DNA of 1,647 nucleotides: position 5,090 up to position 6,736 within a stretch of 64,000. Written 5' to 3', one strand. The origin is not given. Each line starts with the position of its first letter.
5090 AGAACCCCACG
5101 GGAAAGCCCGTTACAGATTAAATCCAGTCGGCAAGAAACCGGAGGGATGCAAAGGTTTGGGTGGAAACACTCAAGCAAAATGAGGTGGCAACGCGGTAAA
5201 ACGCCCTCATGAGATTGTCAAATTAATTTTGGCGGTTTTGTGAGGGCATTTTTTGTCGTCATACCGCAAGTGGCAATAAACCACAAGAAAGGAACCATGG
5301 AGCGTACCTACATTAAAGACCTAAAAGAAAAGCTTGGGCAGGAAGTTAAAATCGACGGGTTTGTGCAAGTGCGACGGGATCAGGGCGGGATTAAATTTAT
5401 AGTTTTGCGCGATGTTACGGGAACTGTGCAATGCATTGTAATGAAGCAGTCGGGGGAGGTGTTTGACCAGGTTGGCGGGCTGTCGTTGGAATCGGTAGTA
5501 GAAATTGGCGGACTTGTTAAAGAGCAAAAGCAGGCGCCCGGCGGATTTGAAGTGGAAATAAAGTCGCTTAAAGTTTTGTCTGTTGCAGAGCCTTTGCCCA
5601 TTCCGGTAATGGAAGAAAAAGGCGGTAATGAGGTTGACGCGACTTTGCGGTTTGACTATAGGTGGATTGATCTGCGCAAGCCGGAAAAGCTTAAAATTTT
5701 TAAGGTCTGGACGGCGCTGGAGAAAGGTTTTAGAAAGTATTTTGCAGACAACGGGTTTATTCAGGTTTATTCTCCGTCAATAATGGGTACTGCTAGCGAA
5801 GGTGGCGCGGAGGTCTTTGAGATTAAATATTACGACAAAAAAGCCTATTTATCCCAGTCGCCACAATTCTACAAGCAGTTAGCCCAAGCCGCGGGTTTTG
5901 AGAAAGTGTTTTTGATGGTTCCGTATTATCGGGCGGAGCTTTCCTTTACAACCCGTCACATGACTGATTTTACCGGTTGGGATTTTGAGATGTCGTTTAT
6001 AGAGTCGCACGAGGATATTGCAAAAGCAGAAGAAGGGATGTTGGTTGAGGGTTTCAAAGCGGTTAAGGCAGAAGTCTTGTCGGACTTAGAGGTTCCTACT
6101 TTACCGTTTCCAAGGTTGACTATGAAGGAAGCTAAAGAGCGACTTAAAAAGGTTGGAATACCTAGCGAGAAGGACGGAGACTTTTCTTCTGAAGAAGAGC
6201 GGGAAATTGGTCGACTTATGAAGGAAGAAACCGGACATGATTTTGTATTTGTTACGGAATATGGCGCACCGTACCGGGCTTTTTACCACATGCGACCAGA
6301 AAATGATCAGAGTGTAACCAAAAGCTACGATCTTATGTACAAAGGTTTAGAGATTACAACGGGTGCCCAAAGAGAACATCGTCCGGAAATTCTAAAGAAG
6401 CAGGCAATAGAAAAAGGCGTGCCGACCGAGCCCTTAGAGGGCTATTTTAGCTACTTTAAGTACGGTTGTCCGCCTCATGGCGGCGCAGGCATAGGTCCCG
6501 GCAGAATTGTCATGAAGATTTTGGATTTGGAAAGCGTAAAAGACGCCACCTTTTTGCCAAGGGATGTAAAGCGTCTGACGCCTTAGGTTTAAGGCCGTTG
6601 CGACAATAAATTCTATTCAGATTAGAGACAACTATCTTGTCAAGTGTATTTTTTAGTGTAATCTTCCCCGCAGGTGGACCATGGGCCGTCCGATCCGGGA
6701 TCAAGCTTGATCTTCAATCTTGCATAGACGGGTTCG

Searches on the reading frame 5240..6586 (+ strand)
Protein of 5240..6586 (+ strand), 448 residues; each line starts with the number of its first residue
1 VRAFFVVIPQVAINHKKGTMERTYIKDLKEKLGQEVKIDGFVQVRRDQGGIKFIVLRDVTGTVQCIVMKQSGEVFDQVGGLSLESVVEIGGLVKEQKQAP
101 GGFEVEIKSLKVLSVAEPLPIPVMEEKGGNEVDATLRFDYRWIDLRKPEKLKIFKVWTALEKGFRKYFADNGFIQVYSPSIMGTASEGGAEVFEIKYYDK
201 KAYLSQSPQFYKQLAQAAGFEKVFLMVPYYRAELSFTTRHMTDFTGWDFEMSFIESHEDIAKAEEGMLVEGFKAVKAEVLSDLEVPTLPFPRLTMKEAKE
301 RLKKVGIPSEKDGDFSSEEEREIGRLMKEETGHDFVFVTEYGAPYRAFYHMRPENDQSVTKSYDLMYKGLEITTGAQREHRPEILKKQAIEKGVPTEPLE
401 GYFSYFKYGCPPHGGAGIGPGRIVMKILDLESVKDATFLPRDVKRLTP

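Call 7: search_protein_families(library=pfam, proteins=[window:5240-6586:+])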
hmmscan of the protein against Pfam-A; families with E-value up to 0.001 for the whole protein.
window:5240-6586:+ (448 aa): 2 families
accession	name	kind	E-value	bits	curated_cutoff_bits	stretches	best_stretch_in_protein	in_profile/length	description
PF00152.25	tRNA-synt_2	-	4.7e-73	246.4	25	1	135-442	3-307/308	tRNA synthetases class II (D, K and N)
PF01336.31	tRNA_anti-codon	-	6.9e-11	42.4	27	1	36-113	1-75/75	OB-fold nucleic acid binding domain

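Call 13: find_related_loci(query=window:5240-6583:+, collection=genome_contigs, flank=4000)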
Query window:5240-6583:+ (448 aa) in genome_contigs; peptide patterns used: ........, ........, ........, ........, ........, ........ (x = any residue, [..] = any of these).
141 stretches matched a pattern; 62 encode a relative of the query (tblastn E <= 1e-3); 62 distinct loci.
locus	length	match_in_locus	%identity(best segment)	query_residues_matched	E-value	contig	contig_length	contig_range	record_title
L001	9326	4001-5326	83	7-448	0e+0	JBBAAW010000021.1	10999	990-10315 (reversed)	MAG: Patescibacteria group bacterium isolate SO_2017_GW3_51 scaffold_2971_c1_OW296A_2017, whole genome shotgun sequence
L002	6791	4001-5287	82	20-448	0e+0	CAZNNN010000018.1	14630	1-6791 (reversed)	MAG TPA_asm: uncultured Candidatus Saccharibacteria bacterium isolate binchicken_co387_497 genome assembly, contig: NODE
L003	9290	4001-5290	62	20-448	0e+0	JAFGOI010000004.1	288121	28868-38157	MAG: Patescibacteria group bacterium isolate Zod_Metabat.613 k87_2257151, whole genome shotgun sequence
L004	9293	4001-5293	59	20-448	3e-177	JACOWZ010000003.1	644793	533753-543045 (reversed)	MAG: Candidatus Colwellbacteria bacterium isolate NC_groundwater_140_Ag_S-0.1um_43_21 S4_GD2017_2_S1_scaffold_1, whole g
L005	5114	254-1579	58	14-448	0e+0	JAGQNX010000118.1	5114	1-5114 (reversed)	MAG: candidate division WWE3 bacterium isolate HKST-UBA79 2014-04-01_1_(paired)_contig_295188, whole genome shotgun sequ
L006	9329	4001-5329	57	8-448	2e-174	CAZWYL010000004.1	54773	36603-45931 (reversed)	MAG TPA_asm: uncultured Candidatus Saccharibacteria bacterium isolate SRP319275_co2_268 genome assembly, contig: NODE_23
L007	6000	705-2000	59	17-448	5e-172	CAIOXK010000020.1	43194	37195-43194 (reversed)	Candidatus Nomurabacteria bacterium isolate Ki1-1-6m_bin-0473 genome assembly, contig: bin-0473:20/43, whole genome shot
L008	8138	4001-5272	59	25-448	2e-171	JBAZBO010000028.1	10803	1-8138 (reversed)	MAG: Patescibacteria group bacterium isolate SO_2017_GW1_114 NODE_22761_length_10803_cov_0.850506_OW334_2017, whole geno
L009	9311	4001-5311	58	13-448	1e-170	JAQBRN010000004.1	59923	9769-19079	MAG: Parcubacteria group bacterium isolate RYN_400 scaffold_1246267, whole genome shotgun sequence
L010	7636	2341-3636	59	18-448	2e-170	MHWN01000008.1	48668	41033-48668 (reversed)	MAG: Candidatus Zambryskibacteria bacterium RIFCSPLOWO2_02_FULL_39_26 rifcsplowo2_02_scaffold_1604, whole genome shotgun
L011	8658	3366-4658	58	19-448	2e-170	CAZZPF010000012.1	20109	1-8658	MAG TPA_asm: uncultured Candidatus Saccharibacteria bacterium isolate binchicken_co203_538 genome assembly, contig: k141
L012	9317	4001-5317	57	6-448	7e-170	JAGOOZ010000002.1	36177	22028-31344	MAG: Candidatus Paceibacterota bacterium isolate Gw_Bodden_bin_209 Gw_Bodden_1277_length_36177_cov_8.050014, whole genom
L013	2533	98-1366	59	28-448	0e+0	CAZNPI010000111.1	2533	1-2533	MAG TPA_asm: uncultured Gammaproteobacteria bacterium isolate SRP278252_co1_70 genome assembly, contig: NODE_91904_lengt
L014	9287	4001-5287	57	21-448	4e-169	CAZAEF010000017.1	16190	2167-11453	MAG TPA_asm: uncultured Candidatus Saccharibacteria bacterium isolate ERP113451_co3_412 genome assembly, contig: NODE_27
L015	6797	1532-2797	59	22-448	8e-169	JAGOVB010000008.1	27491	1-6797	MAG: Candidatus Paceibacterota bacterium isolate Gw_Eff_bin_536 Gw_Eff_3305_length_27491_cov_9.253910, whole genome shot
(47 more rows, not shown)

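Call 23: find_homologous_proteins(query=window:5240-6583:+, max_evalue=1e-100)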
Query window:5240-6583:+ (448 aa): 4322 proteins with E <= 1e-100 among 8000 candidates; the best 120 are listed.
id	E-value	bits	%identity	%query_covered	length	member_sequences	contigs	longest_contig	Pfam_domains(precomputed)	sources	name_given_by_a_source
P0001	1.1e-291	985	98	100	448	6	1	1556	PF01336.32,PF00152.26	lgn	-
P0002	4.5e-274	927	96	96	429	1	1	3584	PF01336.32,PF00152.26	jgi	jgi:aspartyl-tRNA synthetase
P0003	1.3e-252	857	86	96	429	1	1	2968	PF01336.32,PF00152.26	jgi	-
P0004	6.7e-250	848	85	98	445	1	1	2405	PF01336.32,PF00152.26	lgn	-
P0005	8.5e-250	847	83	99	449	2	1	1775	PF01336.32,PF00152.26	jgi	-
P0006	1.5e-247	840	82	99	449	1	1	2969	PF01336.32,PF00152.26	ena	-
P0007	6.3e-246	835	84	96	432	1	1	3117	PF01336.32,PF00152.26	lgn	-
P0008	1.8e-245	833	84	96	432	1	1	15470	PF01336.32,PF00152.26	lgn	-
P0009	4.1e-245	832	85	96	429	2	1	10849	PF01336.32,PF00152.26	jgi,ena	-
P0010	2.4e-244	829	84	96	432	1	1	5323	PF01336.32,PF00152.26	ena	-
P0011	5.0e-240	815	83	96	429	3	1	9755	PF01336.32,PF00152.26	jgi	-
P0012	7.3e-238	808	82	96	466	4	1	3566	PF01336.32,PF00152.26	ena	-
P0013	1.0e-236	804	80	97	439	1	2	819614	PF01336.32,PF00152.26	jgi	jgi:aspartyl-tRNA synthetase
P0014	1.3e-234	797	80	96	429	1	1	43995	PF01336.32,PF00152.26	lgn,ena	-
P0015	3.6e-233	793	77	96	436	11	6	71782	PF01336.32,PF00152.26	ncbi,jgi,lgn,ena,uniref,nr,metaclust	ncbi:TPA: aspartate--tRNA(Asn) ligase [candidate division WWE3 bacterium]|uniref:Aspartate--tRNA(Asp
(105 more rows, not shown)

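Call 24: find_encoding_contigs(protein=P0002, flank=3000, max_places=2)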
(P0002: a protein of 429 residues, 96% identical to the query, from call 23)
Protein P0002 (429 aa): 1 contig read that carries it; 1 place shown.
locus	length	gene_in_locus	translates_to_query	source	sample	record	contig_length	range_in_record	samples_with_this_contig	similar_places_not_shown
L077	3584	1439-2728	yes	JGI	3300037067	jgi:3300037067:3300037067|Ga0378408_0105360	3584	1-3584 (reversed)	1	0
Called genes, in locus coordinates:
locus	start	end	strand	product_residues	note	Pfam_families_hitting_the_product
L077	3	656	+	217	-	?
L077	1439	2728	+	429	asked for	PF01336:tRNA_anti-codon, PF00152:tRNA-synt_2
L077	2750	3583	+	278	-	?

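Call 25: find_encoding_contigs(protein=P0009, flank=3000, max_places=2)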
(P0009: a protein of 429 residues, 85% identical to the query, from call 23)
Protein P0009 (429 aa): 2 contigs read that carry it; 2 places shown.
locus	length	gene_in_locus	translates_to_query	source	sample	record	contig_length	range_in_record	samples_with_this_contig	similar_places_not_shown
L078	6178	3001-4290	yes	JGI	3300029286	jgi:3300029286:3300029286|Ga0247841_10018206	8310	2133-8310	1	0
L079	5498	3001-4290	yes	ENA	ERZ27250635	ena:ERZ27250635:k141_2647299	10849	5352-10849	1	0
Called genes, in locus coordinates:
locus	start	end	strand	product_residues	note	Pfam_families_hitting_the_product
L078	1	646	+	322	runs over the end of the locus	PF00486:Trans_reg_C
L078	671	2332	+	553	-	PF01368:DHH, PF02272:DHHA1, PF17768:RecJ_OB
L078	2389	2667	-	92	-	-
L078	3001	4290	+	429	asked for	PF01336:tRNA_anti-codon, PF00152:tRNA-synt_2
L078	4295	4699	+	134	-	PF05014:Nuc_deoxyrib_tr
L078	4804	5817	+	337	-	PF00768:Peptidase_S11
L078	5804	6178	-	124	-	?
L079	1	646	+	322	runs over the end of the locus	PF00486:Trans_reg_C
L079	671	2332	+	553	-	PF01368:DHH, PF02272:DHHA1, PF17768:RecJ_OB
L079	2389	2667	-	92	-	-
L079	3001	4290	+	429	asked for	PF01336:tRNA_anti-codon, PF00152:tRNA-synt_2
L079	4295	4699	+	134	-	PF05014:Nuc_deoxyrib_tr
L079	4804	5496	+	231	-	?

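Call 26: find_encoding_contigs(protein=P0008, flank=3000, max_places=2)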
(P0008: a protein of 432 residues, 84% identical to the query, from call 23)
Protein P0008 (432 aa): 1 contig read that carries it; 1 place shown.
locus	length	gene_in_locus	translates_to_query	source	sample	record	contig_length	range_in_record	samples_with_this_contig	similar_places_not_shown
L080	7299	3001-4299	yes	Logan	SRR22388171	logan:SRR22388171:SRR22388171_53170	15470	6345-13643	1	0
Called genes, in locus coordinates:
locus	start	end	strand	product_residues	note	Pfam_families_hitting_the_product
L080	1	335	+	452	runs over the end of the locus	PF21760:SecD_1st, PF22599:SecDF_P1_head, PF02355:SecD_SecF_C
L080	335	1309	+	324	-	PF02355:SecD_SecF_C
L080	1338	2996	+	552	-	PF01368:DHH, PF02272:DHHA1, PF17768:RecJ_OB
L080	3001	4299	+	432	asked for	PF01336:tRNA_anti-codon, PF00152:tRNA-synt_2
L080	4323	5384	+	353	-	PF00768:Peptidase_S11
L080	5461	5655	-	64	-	-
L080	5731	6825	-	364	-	-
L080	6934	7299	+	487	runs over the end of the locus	PF00749:tRNA-synt_1c, PF19269:Anticodon_2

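Call 27: find_encoding_contigs(protein=P0013, flank=3000, max_places=2)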
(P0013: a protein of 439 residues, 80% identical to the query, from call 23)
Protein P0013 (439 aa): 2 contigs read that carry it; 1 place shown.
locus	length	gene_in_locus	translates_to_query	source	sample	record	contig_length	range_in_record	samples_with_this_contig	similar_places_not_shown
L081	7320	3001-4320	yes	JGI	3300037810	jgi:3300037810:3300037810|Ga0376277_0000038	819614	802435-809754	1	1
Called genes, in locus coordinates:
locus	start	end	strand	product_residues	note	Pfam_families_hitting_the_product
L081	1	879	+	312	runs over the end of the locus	PF02355:SecD_SecF_C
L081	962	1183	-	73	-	-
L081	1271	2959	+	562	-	PF01368:DHH, PF02272:DHHA1, PF17768:RecJ_OB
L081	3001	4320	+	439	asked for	PF01336:tRNA_anti-codon, PF00152:tRNA-synt_2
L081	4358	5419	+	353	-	PF00768:Peptidase_S11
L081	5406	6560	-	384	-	-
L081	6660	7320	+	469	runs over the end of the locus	PF00749:tRNA-synt_1c, PF19269:Anticodon_2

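Call 45: find_encoding_contigs(protein=P0001, flank=2000, max_places=6)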
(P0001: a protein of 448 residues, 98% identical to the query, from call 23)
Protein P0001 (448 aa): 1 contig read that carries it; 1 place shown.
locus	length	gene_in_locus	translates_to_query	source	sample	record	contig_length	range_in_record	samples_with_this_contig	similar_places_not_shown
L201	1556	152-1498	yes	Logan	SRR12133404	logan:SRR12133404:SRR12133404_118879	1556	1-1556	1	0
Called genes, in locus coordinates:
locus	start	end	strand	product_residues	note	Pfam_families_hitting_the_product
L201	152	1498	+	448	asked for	PF01336:tRNA_anti-codon, PF00152:tRNA-synt_2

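Call 46: find_encoding_contigs(protein=P0003, flank=2000, max_places=2)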
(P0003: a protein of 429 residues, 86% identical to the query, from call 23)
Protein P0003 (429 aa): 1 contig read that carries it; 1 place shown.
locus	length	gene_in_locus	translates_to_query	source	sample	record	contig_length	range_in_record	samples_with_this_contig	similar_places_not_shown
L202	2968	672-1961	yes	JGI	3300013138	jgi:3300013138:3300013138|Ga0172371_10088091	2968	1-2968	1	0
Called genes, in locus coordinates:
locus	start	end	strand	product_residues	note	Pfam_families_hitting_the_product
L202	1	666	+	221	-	?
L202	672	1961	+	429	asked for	PF01336:tRNA_anti-codon, PF00152:tRNA-synt_2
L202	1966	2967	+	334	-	?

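Call 47: find_encoding_contigs(protein=P0004, flank=2000, max_places=2)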
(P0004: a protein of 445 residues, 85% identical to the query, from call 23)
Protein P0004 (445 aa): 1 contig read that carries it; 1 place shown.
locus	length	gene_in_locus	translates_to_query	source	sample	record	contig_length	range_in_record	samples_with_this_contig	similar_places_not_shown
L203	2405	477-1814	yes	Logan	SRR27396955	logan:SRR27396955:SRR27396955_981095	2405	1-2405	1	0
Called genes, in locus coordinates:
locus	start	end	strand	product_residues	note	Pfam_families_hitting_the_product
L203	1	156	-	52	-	?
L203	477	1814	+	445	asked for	PF01336:tRNA_anti-codon, PF00152:tRNA-synt_2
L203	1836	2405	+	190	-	?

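Call 48: find_encoding_contigs(protein=P0012, flank=2500, max_places=4)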
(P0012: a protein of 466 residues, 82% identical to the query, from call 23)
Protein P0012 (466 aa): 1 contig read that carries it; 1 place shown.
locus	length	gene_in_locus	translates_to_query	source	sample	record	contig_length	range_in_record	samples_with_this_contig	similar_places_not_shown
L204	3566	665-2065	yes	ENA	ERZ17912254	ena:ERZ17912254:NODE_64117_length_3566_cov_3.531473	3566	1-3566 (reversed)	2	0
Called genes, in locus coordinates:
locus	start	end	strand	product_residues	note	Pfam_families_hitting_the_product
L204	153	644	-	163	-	-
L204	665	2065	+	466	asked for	PF01336:tRNA_anti-codon, PF00152:tRNA-synt_2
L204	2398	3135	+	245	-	PF02954:HTH_8 (weak), PF00665:rve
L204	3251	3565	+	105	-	?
